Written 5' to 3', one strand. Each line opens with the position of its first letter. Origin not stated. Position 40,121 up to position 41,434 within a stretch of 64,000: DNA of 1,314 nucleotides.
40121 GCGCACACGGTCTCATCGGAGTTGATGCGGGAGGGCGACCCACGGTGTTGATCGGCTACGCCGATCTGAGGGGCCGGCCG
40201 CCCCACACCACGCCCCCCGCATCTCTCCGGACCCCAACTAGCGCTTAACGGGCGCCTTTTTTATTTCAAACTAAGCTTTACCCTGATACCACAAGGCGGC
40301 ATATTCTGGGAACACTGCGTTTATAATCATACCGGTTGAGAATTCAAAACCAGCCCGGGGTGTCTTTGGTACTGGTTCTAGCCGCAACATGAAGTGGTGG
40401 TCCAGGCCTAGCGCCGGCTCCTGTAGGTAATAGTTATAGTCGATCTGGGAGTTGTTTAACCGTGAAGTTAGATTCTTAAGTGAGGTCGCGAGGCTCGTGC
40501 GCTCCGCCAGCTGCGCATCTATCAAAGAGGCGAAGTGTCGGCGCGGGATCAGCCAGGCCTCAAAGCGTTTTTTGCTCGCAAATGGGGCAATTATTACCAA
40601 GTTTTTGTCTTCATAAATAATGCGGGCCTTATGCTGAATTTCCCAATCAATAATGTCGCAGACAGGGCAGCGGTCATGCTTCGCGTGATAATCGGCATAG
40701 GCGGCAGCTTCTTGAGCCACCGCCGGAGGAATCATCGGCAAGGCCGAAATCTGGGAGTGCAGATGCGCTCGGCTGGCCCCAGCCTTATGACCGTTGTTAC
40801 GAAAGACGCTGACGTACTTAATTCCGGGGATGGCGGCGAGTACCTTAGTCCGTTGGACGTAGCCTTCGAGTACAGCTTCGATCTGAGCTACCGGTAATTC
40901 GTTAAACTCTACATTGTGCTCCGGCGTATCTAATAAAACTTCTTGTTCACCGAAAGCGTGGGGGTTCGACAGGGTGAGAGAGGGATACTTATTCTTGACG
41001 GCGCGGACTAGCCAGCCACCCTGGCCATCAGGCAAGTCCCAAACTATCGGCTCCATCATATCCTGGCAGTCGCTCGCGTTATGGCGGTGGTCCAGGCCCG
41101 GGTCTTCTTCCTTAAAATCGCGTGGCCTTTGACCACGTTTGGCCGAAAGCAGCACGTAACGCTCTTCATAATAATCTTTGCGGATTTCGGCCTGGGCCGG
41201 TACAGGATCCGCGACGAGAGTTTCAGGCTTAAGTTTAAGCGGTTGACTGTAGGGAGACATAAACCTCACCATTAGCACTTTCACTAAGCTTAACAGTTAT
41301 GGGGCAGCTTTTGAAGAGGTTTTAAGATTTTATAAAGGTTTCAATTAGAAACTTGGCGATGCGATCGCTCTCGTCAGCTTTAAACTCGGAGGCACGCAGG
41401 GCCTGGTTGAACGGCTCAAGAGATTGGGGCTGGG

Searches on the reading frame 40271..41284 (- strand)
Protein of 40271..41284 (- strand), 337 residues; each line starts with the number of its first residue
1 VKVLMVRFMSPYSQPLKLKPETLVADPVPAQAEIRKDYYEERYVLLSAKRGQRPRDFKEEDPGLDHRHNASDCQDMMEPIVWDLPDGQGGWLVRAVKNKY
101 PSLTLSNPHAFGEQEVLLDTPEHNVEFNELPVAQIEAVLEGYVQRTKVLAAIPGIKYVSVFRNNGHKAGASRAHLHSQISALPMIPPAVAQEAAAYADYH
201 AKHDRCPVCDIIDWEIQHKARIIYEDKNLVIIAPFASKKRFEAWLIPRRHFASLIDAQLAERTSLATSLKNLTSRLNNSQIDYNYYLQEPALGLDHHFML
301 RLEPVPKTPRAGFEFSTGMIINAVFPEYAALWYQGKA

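Call 9: search_protein_families(library=pfam, proteins=[window:40271-41284:-])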
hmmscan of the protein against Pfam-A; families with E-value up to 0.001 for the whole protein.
window:40271-41284:- (337 aa): 4 families
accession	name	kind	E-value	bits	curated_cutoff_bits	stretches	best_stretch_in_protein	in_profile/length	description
PF01087.27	GalP_UDP_transf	-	9.5e-09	36.4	22.1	1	105-186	103-184/184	Galactose-1-phosphate uridyl transferase, N-terminal domain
PF02744.22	GalP_UDP_tr_C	-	1.8e-06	28.3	29.2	1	194-278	3-87/165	Galactose-1-phosphate uridyl transferase, C-terminal domain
PF16268.10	DUF4921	-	0.00031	20.3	28.5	1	151-200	217-266/425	Domain of unknown function (DUF4921)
PF01230.28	HIT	-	0.00041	21.4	21.5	0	217-285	3-73/98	HIT domain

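Call 10: find_related_loci(query=window:40271-41284:-, collection=genome_contigs, flank=4000)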
Query window:40271-41284:- (337 aa) in genome_contigs; peptide patterns used: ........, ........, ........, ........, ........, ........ (x = any residue, [..] = any of these).
33 stretches matched a pattern, but none encodes a relative of the query by tblastn (E <= 1e-3).

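Call 11: find_homologous_proteins(query=window:40271-41284:-, max_evalue=1e-20)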
Query window:40271-41284:- (337 aa): 29 proteins with E <= 1e-20 among 2225 candidates.
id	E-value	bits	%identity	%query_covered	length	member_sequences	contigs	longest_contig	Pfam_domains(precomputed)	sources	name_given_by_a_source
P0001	4.0e-226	768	100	99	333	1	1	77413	PF02744.23,PF01087.28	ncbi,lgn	-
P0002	2.2e-121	423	56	97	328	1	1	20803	PF16268.11,PF02744.23,PF01087.28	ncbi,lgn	-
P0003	2.4e-90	321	47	91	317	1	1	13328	PF16268.11,PF16285.11,PF01230.30,PF02744.23,PF01087.28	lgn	-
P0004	3.4e-90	321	48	95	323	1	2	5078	PF16268.11,PF16285.11,PF01230.30,PF02744.23,PF01087.28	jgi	jgi:UDPglucose--hexose-1-phosphate uridylyltransferase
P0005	2.1e-87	312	45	96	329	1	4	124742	PF16268.11,PF16285.11,PF01230.30,PF02744.23,PF01087.28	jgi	jgi:UDPglucose--hexose-1-phosphate uridylyltransferase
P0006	2.2e-87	311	46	92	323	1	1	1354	PF16268.11,PF16285.11,PF01230.30,PF02744.23,PF01087.28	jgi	jgi:UDPglucose--hexose-1-phosphate uridylyltransferase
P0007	4.4e-87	310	48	91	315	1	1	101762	PF16285.11,PF01230.30,PF02744.23,PF01087.28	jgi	jgi:UDPglucose--hexose-1-phosphate uridylyltransferase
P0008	1.6e-86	309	47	92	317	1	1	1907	PF16285.11,PF02744.23,PF01087.28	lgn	-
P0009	4.0e-86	307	44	91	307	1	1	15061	PF16268.11,PF16285.11,PF01230.30,PF02744.23,PF01087.28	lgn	-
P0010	1.9e-85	305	47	92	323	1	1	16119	PF16268.11,PF16285.11,PF01230.30,PF02744.23,PF01087.28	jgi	jgi:UDPglucose--hexose-1-phosphate uridylyltransferase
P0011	4.9e-85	304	45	92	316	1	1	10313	PF16268.11,PF16285.11,PF01230.30,PF02744.23,PF01087.28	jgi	jgi:UDPglucose--hexose-1-phosphate uridylyltransferase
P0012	3.4e-83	298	47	93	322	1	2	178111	PF16285.11,PF01087.28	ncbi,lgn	-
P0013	3.5e-83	298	46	92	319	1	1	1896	PF16268.11,PF16285.11,PF01230.30,PF02744.23,PF01087.28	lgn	-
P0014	5.0e-83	297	45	91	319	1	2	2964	PF16268.11,PF16285.11,PF01230.30,PF02744.23,PF01087.28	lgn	-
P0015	1.4e-82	296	45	91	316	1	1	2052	PF16268.11,PF16285.11,PF01230.30,PF02744.23,PF01087.28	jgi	jgi:UDPglucose--hexose-1-phosphate uridylyltransferase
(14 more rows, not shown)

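Call 13: find_encoding_contigs(protein=P0002, flank=5000, max_places=4)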
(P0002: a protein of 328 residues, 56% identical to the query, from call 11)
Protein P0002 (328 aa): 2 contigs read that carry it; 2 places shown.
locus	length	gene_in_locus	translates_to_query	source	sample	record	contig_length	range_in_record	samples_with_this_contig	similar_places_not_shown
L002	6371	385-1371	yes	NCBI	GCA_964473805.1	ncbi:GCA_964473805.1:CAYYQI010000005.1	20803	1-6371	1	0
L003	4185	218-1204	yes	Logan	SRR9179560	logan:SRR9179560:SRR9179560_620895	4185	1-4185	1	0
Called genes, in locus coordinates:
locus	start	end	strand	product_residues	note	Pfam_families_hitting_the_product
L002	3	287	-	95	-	?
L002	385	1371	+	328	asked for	PF01087:GalP_UDP_transf, PF16268:DUF4921 (weak), PF02744:GalP_UDP_tr_C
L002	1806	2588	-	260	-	PF01978:TrmB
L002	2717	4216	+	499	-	PF13541:ChlI, PF00158:Sigma54_activat (faint), PF00493:MCM, PF01078:Mg_chelatase, PF07728:AAA_5, PF13335:Mg_chelatase_C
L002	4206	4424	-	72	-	-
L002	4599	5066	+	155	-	PF14584:DUF4446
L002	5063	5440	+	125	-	PF04519:Bactofilin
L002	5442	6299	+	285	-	PF00781:DAGK_cat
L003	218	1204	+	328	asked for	PF01087:GalP_UDP_transf, PF16268:DUF4921 (weak), PF02744:GalP_UDP_tr_C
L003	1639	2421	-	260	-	PF01978:TrmB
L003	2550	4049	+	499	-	PF13541:ChlI, PF00158:Sigma54_activat (faint), PF00493:MCM, PF01078:Mg_chelatase, PF07728:AAA_5, PF13335:Mg_chelatase_C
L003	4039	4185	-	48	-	?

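Call 14: find_encoding_contigs(protein=P0003, flank=5000, max_places=4)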
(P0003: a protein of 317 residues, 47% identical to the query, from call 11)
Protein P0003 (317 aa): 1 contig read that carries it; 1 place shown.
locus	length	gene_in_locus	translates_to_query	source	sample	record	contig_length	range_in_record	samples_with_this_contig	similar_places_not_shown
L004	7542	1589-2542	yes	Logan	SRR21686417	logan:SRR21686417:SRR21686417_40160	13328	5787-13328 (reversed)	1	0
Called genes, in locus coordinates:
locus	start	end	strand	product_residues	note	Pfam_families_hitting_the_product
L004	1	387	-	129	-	?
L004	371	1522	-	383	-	PF06925:MGDG_synth, PF00534:Glycos_transf_1, PF04101:Glyco_tran_28_C, PF13692:Glyco_trans_1_4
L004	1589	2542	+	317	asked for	PF16285:DUF4931_N, PF01087:GalP_UDP_transf, PF01230:HIT (faint), PF16268:DUF4921 (weak), PF02744:GalP_UDP_tr_C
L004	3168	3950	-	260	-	PF01978:TrmB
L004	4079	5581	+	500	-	PF13541:ChlI, PF01078:Mg_chelatase, PF05496:RuvB_N (faint), PF07728:AAA_5, PF13335:Mg_chelatase_C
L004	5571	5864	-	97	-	-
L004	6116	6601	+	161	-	PF14584:DUF4446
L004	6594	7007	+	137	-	PF04519:Bactofilin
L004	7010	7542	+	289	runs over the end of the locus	PF00781:DAGK_cat, PF19279:YegS_C (faint)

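Call 15: find_encoding_contigs(protein=P0005, flank=5000, max_places=4)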
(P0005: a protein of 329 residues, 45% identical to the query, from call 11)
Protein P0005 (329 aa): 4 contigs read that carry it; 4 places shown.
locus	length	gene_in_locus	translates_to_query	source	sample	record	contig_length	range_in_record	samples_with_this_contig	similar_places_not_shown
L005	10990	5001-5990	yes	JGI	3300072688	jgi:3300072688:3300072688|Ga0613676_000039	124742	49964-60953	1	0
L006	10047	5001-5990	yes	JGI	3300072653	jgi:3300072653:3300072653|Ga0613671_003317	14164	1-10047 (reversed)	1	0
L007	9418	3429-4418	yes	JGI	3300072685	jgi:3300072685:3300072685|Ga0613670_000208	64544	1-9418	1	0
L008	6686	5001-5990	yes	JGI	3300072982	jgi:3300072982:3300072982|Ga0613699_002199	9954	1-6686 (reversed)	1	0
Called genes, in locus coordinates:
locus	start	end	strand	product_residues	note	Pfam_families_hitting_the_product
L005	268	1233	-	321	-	PF02449:Glyco_hydro_42 (faint)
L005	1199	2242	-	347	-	PF02449:Glyco_hydro_42 (faint)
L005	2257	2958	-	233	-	PF00535:Glycos_transf_2, PF10111:Glyco_tranf_2_2 (weak), PF13641:Glyco_tranf_2_3, PF13632:Glyco_trans_2_3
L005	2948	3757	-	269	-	PF00561:Abhydrolase_1, PF12146:Hydrolase_4, PF12697:Abhydrolase_6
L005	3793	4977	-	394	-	PF06925:MGDG_synth, PF13692:Glyco_trans_1_4 (weak), PF04101:Glyco_tran_28_C, PF00534:Glycos_transf_1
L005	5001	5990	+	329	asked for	PF16285:DUF4931_N (weak), PF01230:HIT (faint), PF01087:GalP_UDP_transf, PF16268:DUF4921 (weak), PF02744:GalP_UDP_tr_C (weak)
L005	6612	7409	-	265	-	PF01978:TrmB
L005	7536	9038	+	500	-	PF05362:Lon_C (faint), PF13541:ChlI, PF00493:MCM (weak), PF00158:Sigma54_activat (faint), PF01078:Mg_chelatase, PF07728:AAA_5, PF13335:Mg_chelatase_C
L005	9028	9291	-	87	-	-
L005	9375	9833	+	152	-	PF14584:DUF4446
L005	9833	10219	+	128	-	PF04519:Bactofilin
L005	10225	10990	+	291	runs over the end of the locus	PF00781:DAGK_cat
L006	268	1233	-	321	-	PF02449:Glyco_hydro_42 (faint)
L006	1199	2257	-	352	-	PF02449:Glyco_hydro_42 (faint)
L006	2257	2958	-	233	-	PF00535:Glycos_transf_2, PF10111:Glyco_tranf_2_2 (weak), PF13641:Glyco_tranf_2_3, PF13632:Glyco_trans_2_3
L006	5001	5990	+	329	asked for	PF16285:DUF4931_N (weak), PF01230:HIT (faint), PF01087:GalP_UDP_transf, PF16268:DUF4921 (weak), PF02744:GalP_UDP_tr_C (weak)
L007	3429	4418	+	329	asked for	PF16285:DUF4931_N (weak), PF01230:HIT (faint), PF01087:GalP_UDP_transf, PF16268:DUF4921 (weak), PF02744:GalP_UDP_tr_C (weak)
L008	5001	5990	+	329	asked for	PF16285:DUF4931_N (weak), PF01230:HIT (faint), PF01087:GalP_UDP_transf, PF16268:DUF4921 (weak), PF02744:GalP_UDP_tr_C (weak)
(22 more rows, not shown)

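Call 21: find_related_loci(query=A1, collection=genome_contigs, flank=3000)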
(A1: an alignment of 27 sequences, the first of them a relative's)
Query A1 (333 aa) in genome_contigs; peptide patterns used: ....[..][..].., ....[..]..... (x = any residue, [..] = any of these).
46 stretches matched a pattern; 26 encode a relative of the query (tblastn E <= 1e-3); 26 distinct loci.
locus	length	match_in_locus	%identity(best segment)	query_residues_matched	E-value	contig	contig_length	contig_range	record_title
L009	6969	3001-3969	43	8-332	4e-90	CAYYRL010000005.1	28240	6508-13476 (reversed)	MAG TPA_asm: uncultured Candidatus Saccharimonadales bacterium isolate SRP200132_co2_252 genome assembly, contig: NODE_1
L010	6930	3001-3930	47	20-331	7e-89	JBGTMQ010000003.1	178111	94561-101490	MAG: Candidatus Saccharimonadia bacterium isolate JTS-RE368 k141_9947649, whole genome shotgun sequence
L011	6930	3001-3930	45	22-333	6e-88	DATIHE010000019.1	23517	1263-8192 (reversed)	MAG TPA_asm: Candidatus Nanoarchaeia archaeon isolate SMAG_U15630 k141_559324, whole genome shotgun sequence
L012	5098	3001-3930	45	22-333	5e-88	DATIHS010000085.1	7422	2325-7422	MAG TPA_asm: Patescibacteria group bacterium isolate SMAG_U15644 k141_751274, whole genome shotgun sequence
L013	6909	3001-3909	44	28-332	8e-88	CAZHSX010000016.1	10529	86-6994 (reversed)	MAG TPA_asm: uncultured Candidatus Saccharimonadales bacterium isolate SRP200132_co1_795 genome assembly, contig: NODE_1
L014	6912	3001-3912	45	28-332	4e-87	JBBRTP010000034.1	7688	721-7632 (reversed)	MAG: Candidatus Saccharimonadia bacterium isolate La2_metabat2.234 La2_metabat2.234_K_886973L7688_cov_9.0000, whole geno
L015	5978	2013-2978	43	3-333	9e-87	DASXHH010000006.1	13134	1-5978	MAG TPA_asm: Candidatus Saccharimonadia bacterium isolate SMAG_U5188 k141_2635686, whole genome shotgun sequence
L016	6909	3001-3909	46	28-332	1e-86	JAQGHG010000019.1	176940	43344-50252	MAG: Patescibacteria group bacterium isolate RYN_427 scaffold_1997864, whole genome shotgun sequence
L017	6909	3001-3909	47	28-332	7e-86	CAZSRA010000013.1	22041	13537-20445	MAG TPA_asm: uncultured Candidatus Saccharimonadales bacterium isolate SRP200132_co1_243 genome assembly, contig: NODE_4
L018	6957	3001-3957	45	17-332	2e-85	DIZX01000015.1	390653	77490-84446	MAG TPA_asm: Patescibacteria group bacterium UBA6017 UBA6017_contig_72, whole genome shotgun sequence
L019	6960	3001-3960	41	14-332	5e-85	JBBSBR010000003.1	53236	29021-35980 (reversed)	MAG: Candidatus Saccharimonadia bacterium isolate La6_metabat2.164 La6_metabat2.164_K_2052057_L_53236_cov_33.1673, whole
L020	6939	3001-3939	45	19-333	1e-84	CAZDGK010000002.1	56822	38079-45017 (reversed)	MAG TPA_asm: uncultured Candidatus Saccharimonadales bacterium isolate SRP200132_co1_505 genome assembly, contig: NODE_8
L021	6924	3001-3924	45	23-332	7e-84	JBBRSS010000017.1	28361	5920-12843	MAG: Candidatus Saccharimonadia bacterium isolate La2_metabat2.113 La2_metabat2.113_K_2657402L28361_cov_29.0156, whole g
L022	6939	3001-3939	44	19-332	2e-82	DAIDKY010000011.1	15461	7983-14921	MAG TPA_asm: bacterium isolate clean414 NODE_11_length_15461_cov_3.002210, whole genome shotgun sequence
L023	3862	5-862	44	45-332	3e-78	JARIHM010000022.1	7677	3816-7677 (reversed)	MAG: Candidatus Saccharibacteria bacterium isolate CullarsAll.DT.42 k141_493069, whole genome shotgun sequence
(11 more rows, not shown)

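Call 22: find_related_loci(query=A1, collection=metagenome_contigs, flank=3000)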
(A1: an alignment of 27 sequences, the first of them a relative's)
Query A1 (333 aa) in metagenome_contigs; peptide patterns used: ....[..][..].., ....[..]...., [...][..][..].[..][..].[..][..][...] (x = any residue, [..] = any of these).
431 stretches matched a pattern; 157 encode a relative of the query (tblastn E <= 1e-3); the best 80 are kept; 80 distinct loci.
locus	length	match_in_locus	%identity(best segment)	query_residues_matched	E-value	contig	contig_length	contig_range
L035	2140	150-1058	48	28-332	3e-101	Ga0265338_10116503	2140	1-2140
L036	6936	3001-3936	45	20-332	9e-94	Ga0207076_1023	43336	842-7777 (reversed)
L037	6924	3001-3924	47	23-332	5e-92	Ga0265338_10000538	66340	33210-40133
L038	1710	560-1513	47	18-332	4e-96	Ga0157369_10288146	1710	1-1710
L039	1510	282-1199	47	25-332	2e-95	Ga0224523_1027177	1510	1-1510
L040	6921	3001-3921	45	24-332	4e-89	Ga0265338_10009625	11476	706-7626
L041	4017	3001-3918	45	25-332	2e-88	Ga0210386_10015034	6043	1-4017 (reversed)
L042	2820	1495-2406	46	28-333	9e-89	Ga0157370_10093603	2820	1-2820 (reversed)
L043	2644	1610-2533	45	22-331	5e-88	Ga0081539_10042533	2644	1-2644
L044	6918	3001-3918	45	25-332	6e-84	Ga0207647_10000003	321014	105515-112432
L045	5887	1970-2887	45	25-332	6e-84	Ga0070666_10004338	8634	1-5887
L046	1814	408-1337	43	22-332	5e-87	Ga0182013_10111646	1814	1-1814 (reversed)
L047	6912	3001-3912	43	27-332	6e-82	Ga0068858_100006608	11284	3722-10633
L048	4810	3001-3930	42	27-332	1e-80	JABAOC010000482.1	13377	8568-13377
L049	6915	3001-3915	43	27-333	1e-77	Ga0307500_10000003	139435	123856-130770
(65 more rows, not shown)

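Call 41: search_protein_families(library=ncbifam, max_evalue=0.1, proteins=[window:40271-41284:-])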
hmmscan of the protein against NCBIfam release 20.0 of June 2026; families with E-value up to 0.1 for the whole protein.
window:40271-41284:- (337 aa): 2 families
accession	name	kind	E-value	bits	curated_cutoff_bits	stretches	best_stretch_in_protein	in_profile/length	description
NF008724.0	PRK11720.1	equivalog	2.1e-31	109.3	448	1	107-278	99-268/348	UDP-glucose--hexose-1-phosphate uridylyltransferase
TIGR00209.1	galT_1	equivalog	5.7e-26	91.3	102.1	1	108-278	101-269/349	galactose-1-phosphate uridylyltransferase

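Call 42: search_protein_families(library=padloc, max_evalue=0.1, proteins=[window:40271-41284:-])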
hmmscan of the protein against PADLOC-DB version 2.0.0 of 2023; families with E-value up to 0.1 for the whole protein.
window:40271-41284:- (337 aa): 1 family
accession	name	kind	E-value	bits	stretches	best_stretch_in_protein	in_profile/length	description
PDLC00441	ThsC2|ThsC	-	1e-05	23.4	2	116-180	49-113/148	HIT family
